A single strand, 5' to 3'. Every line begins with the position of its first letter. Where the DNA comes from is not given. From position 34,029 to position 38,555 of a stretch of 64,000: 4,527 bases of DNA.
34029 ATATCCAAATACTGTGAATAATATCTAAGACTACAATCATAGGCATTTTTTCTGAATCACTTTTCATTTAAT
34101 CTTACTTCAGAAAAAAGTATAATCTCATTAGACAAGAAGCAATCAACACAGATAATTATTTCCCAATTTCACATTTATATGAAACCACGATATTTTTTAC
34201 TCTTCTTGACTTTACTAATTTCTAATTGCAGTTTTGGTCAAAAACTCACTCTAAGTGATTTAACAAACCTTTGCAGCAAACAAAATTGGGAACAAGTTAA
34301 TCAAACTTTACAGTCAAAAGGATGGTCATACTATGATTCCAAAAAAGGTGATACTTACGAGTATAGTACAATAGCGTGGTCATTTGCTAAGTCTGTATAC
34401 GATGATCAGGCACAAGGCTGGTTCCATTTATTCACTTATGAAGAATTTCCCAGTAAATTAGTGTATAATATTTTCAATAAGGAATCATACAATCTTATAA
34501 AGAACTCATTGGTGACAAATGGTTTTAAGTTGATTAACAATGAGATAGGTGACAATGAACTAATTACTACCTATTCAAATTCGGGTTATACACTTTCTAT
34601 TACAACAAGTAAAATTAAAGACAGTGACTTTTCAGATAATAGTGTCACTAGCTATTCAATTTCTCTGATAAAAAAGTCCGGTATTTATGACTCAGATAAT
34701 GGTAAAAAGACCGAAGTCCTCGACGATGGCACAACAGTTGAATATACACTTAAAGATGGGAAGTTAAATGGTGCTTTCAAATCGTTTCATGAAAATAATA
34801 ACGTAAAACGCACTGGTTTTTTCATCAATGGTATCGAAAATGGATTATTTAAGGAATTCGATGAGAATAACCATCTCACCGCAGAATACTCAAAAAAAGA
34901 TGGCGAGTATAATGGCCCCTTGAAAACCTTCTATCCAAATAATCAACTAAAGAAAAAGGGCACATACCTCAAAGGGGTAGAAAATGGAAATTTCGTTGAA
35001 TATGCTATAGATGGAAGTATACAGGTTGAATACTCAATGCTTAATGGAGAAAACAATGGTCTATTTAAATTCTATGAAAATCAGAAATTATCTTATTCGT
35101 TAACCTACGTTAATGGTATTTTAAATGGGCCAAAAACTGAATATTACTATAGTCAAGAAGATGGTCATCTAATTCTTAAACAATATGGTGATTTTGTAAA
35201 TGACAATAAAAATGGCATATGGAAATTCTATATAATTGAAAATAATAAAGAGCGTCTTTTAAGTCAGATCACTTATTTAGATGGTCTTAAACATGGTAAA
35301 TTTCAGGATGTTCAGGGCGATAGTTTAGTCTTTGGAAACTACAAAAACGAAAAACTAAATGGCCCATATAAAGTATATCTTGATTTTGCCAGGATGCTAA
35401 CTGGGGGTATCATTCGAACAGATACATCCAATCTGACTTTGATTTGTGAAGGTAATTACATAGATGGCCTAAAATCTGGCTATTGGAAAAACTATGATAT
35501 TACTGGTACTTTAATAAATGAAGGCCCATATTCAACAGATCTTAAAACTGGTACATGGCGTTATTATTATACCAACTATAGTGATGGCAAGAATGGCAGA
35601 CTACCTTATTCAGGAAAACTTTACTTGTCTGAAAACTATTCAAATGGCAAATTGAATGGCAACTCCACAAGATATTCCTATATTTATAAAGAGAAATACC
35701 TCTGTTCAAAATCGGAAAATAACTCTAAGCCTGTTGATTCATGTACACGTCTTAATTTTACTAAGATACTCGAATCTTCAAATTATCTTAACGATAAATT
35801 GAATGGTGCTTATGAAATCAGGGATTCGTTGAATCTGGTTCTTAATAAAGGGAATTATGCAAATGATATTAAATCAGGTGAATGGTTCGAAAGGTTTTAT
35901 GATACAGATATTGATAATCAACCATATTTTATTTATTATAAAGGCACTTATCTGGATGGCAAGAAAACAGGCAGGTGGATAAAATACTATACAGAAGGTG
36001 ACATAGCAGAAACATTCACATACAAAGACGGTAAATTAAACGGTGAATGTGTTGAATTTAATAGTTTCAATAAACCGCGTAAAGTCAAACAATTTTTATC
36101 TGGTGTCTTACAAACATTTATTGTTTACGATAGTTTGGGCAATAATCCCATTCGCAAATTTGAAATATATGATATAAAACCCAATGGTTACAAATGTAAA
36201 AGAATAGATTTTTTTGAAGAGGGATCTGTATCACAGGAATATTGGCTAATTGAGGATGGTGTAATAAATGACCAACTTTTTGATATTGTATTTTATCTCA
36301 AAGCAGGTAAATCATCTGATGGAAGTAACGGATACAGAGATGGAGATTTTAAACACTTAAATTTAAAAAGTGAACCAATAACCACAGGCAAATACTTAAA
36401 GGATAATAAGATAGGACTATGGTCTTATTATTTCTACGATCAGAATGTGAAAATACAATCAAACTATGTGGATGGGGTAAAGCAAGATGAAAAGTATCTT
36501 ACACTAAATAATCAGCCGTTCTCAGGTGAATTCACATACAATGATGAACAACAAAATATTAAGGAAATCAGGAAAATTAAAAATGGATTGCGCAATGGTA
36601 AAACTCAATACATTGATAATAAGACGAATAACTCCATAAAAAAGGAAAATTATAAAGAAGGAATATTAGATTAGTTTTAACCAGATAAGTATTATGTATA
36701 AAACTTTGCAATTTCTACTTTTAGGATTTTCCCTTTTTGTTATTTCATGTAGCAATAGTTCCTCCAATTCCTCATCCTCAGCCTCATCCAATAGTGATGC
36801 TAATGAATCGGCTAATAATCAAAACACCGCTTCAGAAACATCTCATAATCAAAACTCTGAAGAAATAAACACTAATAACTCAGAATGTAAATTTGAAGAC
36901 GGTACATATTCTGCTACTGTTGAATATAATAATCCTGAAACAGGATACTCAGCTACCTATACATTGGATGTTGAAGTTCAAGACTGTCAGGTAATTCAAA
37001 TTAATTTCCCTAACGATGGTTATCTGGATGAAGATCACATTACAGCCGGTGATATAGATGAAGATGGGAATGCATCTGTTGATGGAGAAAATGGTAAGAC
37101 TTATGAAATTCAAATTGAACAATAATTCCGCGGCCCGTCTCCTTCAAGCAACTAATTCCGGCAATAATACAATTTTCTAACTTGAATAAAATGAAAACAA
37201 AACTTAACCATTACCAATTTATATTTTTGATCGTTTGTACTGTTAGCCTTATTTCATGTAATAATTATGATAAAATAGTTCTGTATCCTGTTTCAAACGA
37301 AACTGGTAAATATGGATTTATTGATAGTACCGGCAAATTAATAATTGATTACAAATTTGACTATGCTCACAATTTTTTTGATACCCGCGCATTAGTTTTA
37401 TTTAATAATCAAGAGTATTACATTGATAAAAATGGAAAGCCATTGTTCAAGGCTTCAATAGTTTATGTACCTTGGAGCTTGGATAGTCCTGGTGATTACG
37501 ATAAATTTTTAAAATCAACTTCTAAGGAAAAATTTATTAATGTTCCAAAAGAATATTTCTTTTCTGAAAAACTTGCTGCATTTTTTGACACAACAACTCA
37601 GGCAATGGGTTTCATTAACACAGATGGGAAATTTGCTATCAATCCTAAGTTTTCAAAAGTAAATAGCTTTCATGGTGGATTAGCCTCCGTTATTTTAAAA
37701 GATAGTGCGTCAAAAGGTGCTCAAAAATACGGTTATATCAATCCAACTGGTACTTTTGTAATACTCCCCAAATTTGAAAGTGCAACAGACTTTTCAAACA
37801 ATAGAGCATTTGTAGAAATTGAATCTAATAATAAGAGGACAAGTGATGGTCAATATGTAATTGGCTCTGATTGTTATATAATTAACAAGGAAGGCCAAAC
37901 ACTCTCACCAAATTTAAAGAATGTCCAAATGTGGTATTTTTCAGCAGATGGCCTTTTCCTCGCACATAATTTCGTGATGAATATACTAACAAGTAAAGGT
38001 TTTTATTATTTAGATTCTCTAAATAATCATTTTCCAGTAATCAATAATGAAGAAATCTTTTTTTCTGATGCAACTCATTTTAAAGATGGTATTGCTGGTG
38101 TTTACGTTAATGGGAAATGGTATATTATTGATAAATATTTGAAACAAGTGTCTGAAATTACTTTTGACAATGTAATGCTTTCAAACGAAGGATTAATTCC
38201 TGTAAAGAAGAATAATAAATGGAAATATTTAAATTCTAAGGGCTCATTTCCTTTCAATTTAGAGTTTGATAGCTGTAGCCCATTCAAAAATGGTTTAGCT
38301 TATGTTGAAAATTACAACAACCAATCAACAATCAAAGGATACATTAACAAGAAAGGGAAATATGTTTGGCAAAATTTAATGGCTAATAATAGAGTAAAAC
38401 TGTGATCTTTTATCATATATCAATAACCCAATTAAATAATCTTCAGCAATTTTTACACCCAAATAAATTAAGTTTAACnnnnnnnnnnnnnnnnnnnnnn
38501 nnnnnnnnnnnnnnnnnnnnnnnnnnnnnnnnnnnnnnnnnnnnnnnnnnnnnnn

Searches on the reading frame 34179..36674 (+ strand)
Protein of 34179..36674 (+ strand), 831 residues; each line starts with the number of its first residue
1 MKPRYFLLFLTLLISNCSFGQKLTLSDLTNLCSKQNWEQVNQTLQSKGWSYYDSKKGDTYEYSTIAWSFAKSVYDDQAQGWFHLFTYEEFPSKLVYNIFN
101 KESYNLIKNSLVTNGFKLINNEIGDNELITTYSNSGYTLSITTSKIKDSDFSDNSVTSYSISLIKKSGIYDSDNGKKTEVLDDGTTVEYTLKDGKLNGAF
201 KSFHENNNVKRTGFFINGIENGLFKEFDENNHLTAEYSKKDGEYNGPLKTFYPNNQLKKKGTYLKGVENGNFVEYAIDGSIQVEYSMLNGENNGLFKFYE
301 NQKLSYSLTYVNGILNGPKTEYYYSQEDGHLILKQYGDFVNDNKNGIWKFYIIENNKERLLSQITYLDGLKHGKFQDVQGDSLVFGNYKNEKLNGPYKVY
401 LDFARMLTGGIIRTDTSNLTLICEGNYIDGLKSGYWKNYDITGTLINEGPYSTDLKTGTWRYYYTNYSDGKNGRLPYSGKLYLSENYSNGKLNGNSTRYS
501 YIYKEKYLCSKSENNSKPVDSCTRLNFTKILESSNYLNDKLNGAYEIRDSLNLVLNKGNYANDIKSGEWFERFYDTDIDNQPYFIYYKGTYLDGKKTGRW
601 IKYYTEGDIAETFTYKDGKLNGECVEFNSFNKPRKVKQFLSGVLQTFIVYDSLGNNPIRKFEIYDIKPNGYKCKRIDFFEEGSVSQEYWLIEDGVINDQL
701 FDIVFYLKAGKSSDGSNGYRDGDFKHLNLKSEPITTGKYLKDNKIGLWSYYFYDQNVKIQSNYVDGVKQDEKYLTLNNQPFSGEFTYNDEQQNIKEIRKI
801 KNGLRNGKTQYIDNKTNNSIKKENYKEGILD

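Call 12: search_protein_families(library=pfam, proteins=[window:34179-36674:+], max_evalue=0.01)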
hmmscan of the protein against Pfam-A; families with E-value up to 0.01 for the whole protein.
window:34179-36674:+ (831 aa): 1 family
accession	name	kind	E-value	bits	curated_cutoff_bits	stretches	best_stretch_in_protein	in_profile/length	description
PF07661.19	MORN_2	-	0.00026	21.3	29.6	0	245-263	2-20/22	MORN repeat variant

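Call 27: search_protein_families(library=phrogs, proteins=[window:34179-36674:+], max_evalue=0.01)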
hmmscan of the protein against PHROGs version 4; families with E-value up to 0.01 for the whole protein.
window:34179-36674:+ (831 aa): 0 families

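Call 72: search_protein_families(library=padloc, proteins=[window:34179-36674:+], max_evalue=0.001)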
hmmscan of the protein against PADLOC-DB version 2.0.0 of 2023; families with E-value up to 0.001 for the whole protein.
window:34179-36674:+ (831 aa): 0 families

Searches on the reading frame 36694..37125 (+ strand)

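Call 12: search_protein_families(library=pfam, proteins=[window:36694-37125:+], max_evalue=0.01)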
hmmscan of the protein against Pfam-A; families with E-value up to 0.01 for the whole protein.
window:36694-37125:+ (143 aa): 0 families

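Call 27: search_protein_families(library=phrogs, proteins=[window:36694-37125:+], max_evalue=0.01)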
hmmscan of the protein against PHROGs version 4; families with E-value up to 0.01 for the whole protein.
window:36694-37125:+ (143 aa): 2 families
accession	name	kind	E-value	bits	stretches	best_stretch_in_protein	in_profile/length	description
phrog_3727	-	unknown function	0.0003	21.7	1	4-97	5-92/209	-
phrog_15667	-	moron, auxiliary metabolic gene and host takeover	0.00057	20.8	1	1-63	1-64/208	superinfection exclusion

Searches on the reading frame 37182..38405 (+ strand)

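Call 12: search_protein_families(library=pfam, proteins=[window:37182-38405:+], max_evalue=0.01)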
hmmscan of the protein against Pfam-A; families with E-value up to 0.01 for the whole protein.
window:37182-38405:+ (407 aa): 1 family
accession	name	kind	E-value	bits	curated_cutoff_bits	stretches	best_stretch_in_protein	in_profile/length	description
PF14903.11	WG_beta_rep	-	9.2e-42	141.2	25.6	4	183-214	1-32/35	WG containing repeat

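Call 27: search_protein_families(library=phrogs, proteins=[window:37182-38405:+], max_evalue=0.01)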
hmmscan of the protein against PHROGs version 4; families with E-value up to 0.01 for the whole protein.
window:37182-38405:+ (407 aa): 0 families
